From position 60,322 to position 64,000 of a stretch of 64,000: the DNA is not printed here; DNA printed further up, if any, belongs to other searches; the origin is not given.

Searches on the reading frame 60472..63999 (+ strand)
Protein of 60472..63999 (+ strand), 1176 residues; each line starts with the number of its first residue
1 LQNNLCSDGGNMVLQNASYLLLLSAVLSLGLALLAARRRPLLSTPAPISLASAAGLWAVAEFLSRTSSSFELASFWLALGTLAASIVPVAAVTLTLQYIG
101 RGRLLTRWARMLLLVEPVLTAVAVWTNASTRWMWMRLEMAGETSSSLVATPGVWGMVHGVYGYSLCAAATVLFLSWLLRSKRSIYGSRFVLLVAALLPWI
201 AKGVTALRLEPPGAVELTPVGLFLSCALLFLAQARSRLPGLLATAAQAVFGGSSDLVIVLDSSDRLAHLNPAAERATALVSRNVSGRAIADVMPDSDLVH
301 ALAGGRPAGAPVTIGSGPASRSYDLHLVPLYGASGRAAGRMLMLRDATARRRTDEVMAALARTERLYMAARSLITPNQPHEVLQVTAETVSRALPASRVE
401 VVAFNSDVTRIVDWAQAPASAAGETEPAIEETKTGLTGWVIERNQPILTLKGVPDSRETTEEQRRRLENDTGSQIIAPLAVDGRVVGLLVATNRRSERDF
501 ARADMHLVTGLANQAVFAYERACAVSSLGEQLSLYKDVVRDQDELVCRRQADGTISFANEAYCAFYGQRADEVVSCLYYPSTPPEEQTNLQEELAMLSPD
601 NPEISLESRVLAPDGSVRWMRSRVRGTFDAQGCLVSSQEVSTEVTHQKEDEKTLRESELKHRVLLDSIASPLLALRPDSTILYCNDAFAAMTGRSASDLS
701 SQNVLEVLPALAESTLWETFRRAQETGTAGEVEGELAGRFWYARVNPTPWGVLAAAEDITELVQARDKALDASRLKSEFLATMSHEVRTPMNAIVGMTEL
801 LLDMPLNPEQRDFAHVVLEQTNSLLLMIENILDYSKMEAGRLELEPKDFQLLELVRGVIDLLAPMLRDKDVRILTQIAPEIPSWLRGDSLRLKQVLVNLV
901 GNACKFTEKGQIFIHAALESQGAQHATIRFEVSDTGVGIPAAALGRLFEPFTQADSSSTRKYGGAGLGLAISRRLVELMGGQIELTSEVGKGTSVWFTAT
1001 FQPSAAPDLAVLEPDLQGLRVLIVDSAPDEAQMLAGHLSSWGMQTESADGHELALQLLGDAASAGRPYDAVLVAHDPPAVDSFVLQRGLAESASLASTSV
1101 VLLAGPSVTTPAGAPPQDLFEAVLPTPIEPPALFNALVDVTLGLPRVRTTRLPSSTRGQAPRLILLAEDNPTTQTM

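Call 54: search_protein_families(library=pfam, proteins=[window:60472-63999:+], max_evalue=0.00001)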
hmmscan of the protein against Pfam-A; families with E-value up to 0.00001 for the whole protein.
window:60472-63999:+ (1176 aa): 11 families
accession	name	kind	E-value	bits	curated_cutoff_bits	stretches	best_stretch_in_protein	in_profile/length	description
PF16927.11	HisKA_7TM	-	5.9e-34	118.3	28.6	1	20-238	1-219/224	N-terminal 7TM region of histidine kinase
PF02518.31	HATPase_c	-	8.6e-30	103.9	26.4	1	887-999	1-107/111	Histidine kinase-, DNA gyrase B-, and HSP90-like ATPase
PF08448.16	PAS_4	-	5.3e-27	94.7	23.1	2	252-352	3-110/110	PAS fold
PF00512.31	HisKA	-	1.1e-20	73.8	26.9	1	776-840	2-66/66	His Kinase A (phospho-acceptor) domain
PF00989.32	PAS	-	4.5e-20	72.2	22.6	1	662-733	4-78/113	PAS fold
PF13188.13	PAS_8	-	2.3e-12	46.8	21.8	1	660-722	2-63/65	PAS domain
PF13426.13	PAS_9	-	2.9e-12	47.2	27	0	676-730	8-59/103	PAS domain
PF01590.32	GAF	-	3.5e-11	44.2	22.4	1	379-517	2-131/133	GAF domain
PF13185.12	GAF_2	-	5.9e-11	43.1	28.6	1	379-518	4-134/136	GAF domain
PF08447.18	PAS_3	-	2.1e-10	41.2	25.6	1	557-635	3-83/89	PAS fold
PF13492.12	GAF_3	-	5.1e-10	40.3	27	1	380-520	3-128/129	GAF domain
